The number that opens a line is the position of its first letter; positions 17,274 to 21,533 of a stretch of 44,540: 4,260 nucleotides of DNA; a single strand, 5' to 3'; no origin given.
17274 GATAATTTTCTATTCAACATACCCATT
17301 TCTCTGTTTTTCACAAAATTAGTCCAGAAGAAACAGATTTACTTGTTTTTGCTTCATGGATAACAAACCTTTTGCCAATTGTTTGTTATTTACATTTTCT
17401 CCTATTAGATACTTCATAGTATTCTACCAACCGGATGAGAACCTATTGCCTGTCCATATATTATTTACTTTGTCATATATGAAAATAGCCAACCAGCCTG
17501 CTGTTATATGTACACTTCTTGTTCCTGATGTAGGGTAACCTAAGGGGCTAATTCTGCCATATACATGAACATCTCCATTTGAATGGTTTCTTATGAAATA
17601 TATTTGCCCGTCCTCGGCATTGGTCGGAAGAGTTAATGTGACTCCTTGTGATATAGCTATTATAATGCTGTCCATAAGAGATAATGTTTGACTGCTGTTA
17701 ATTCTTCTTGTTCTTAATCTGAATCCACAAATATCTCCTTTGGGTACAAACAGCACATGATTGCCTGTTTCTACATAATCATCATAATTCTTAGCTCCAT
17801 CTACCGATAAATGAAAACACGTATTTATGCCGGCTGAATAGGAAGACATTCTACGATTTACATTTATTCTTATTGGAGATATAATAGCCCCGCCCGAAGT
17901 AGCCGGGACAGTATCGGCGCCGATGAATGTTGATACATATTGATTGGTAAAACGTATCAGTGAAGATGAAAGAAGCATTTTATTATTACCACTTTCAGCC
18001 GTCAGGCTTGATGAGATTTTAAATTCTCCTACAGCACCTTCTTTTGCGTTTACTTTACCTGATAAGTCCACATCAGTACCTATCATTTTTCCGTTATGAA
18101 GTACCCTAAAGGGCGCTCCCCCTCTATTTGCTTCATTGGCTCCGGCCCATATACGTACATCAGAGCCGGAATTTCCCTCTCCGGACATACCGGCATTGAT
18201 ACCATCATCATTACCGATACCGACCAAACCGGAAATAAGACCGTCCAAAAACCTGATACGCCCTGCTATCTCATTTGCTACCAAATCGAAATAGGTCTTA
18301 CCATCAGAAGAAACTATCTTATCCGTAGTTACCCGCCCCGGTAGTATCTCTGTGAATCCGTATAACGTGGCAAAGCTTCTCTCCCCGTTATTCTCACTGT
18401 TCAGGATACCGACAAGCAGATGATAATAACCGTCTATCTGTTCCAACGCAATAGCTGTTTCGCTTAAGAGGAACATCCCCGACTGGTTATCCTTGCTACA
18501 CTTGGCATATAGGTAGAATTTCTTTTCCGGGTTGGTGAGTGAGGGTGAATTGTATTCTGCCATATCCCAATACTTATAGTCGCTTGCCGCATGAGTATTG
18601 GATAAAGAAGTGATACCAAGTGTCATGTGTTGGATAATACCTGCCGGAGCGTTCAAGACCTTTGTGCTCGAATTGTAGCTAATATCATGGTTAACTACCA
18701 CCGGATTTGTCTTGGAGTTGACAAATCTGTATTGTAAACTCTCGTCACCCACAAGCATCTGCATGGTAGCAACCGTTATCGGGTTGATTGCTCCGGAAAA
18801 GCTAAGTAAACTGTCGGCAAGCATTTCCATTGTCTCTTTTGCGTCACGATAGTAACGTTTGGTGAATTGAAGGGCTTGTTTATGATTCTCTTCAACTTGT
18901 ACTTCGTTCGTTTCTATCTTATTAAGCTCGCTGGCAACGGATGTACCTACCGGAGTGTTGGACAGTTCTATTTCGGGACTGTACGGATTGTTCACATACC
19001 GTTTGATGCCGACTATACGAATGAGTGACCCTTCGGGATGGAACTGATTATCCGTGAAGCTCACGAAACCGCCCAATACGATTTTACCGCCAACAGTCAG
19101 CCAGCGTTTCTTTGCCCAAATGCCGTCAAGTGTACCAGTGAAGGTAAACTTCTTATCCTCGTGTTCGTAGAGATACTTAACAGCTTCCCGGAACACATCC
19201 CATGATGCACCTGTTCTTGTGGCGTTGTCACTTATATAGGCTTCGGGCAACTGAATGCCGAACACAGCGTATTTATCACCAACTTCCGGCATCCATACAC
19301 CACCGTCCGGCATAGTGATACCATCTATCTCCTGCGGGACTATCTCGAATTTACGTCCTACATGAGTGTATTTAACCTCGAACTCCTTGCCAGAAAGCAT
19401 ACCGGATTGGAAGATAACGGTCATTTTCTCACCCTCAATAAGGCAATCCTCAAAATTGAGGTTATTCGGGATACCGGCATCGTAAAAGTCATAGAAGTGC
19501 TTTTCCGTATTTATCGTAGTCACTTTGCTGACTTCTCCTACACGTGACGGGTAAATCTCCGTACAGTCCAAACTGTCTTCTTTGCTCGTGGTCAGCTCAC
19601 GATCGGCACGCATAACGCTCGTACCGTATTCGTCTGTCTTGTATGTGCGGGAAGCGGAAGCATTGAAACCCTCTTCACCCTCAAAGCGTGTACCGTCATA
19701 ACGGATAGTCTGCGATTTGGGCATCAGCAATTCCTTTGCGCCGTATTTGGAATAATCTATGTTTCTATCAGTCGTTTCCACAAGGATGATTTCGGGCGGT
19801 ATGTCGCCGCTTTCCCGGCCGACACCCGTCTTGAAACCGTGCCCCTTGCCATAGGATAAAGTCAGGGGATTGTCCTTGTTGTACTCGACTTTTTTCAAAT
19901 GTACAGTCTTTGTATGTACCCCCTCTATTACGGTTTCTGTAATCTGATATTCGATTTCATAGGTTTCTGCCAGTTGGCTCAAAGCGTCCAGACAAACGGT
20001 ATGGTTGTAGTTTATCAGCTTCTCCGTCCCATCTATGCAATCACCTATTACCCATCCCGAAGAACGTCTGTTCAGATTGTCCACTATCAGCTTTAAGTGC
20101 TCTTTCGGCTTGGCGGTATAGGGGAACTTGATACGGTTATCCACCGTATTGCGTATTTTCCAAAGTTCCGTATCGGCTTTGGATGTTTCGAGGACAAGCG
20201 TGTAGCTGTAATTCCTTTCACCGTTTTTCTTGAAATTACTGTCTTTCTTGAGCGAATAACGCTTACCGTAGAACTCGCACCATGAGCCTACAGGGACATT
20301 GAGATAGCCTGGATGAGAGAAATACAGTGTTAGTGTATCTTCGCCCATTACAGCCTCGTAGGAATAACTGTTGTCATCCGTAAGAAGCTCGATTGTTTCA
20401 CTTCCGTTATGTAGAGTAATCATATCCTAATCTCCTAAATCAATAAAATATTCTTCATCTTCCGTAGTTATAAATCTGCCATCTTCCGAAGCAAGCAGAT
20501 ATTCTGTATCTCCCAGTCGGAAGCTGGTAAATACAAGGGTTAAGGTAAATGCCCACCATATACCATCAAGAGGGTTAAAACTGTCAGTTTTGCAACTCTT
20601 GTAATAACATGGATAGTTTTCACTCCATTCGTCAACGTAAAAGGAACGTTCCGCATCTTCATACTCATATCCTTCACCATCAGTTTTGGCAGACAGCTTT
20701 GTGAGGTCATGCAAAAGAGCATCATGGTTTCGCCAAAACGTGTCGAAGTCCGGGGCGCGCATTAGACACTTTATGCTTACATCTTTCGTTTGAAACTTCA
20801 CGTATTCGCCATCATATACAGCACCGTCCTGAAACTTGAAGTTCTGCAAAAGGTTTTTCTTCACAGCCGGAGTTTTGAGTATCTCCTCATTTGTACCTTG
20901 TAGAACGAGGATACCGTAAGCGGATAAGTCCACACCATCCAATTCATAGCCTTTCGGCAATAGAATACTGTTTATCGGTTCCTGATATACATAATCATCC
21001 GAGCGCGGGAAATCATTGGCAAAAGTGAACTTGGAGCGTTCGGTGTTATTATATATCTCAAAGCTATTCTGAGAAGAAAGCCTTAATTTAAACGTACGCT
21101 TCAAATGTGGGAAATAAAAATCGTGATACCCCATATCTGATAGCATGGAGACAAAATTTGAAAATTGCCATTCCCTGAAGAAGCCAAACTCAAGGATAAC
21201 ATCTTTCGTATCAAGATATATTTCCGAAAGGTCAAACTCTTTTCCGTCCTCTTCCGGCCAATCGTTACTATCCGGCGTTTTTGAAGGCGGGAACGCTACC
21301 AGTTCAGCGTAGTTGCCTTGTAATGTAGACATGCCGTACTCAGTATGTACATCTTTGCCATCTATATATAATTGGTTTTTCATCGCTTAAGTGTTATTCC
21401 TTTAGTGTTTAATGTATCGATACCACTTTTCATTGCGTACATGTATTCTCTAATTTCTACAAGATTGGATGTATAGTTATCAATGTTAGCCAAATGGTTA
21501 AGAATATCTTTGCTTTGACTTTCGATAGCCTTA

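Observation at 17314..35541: A 26-nt dyad, four copies, each exactly 40 nt from a -7 box: a candidate late-gene activator regulon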

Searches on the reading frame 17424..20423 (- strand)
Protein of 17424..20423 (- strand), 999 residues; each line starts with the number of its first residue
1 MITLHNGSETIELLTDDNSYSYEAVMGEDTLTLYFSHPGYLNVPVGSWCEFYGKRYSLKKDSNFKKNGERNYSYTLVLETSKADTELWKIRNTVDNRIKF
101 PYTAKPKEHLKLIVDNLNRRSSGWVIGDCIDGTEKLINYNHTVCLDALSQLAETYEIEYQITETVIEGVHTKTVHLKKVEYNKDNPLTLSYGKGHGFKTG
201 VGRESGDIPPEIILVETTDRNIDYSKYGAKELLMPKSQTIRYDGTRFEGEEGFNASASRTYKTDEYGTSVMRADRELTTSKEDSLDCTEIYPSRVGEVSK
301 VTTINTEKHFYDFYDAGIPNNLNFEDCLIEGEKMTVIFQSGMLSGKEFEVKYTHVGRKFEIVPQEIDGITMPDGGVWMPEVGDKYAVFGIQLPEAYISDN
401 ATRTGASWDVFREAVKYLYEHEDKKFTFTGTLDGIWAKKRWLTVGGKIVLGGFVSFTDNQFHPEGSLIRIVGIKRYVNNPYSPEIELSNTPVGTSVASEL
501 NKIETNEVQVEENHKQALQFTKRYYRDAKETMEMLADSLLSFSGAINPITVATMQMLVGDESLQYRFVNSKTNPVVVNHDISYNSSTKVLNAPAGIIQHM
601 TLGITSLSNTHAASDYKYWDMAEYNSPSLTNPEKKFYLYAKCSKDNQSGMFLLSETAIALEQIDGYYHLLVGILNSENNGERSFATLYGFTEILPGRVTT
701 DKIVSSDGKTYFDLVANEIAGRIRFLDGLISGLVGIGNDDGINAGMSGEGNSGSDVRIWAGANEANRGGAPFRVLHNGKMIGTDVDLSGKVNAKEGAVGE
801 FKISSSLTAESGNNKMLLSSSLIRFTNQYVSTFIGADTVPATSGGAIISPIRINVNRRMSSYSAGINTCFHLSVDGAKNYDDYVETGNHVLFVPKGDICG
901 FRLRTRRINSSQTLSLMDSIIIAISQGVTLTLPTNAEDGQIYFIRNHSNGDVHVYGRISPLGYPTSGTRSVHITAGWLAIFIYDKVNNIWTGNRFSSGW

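Call 11: search_protein_families(library=phrogs, proteins=[window:17424-20423:-], max_evalue=0.001)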
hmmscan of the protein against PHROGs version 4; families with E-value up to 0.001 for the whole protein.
window:17424-20423:- (999 aa): 5 families
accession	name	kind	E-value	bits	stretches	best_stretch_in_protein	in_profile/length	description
phrog_19846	-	unknown function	3.1e-197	658.9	2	13-725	20-687/1272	-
phrog_15074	-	unknown function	1.4e-178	597.2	1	4-718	3-718/1773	-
phrog_22546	-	unknown function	7.1e-143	478.9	1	6-753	9-766/1386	-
phrog_31303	-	unknown function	5.7e-52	177.6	1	26-792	35-766/980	-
phrog_17422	-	unknown function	1.3e-46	159.9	1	6-512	8-481/961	-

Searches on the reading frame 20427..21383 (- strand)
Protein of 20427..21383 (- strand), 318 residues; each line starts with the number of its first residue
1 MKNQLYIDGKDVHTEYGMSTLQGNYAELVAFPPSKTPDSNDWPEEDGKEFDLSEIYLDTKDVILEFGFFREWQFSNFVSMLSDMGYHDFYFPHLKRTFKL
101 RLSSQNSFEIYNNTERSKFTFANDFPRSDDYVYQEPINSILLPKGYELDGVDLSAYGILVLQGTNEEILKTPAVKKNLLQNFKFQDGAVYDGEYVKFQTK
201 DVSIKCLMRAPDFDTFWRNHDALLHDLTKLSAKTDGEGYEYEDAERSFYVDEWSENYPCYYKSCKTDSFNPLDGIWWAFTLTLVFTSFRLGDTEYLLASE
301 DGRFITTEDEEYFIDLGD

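Call 62: search_protein_families(library=phrogs, proteins=[window:20427-21383:-], max_evalue=0.001)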
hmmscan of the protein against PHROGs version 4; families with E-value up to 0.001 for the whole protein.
window:20427-21383:- (318 aa): 2 families
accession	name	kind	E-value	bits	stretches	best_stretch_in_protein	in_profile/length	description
phrog_6305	-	tail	1.3e-88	298.3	1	1-316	2-311/314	tail protein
phrog_14220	-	unknown function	3.7e-06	27.3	0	146-212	188-252/401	-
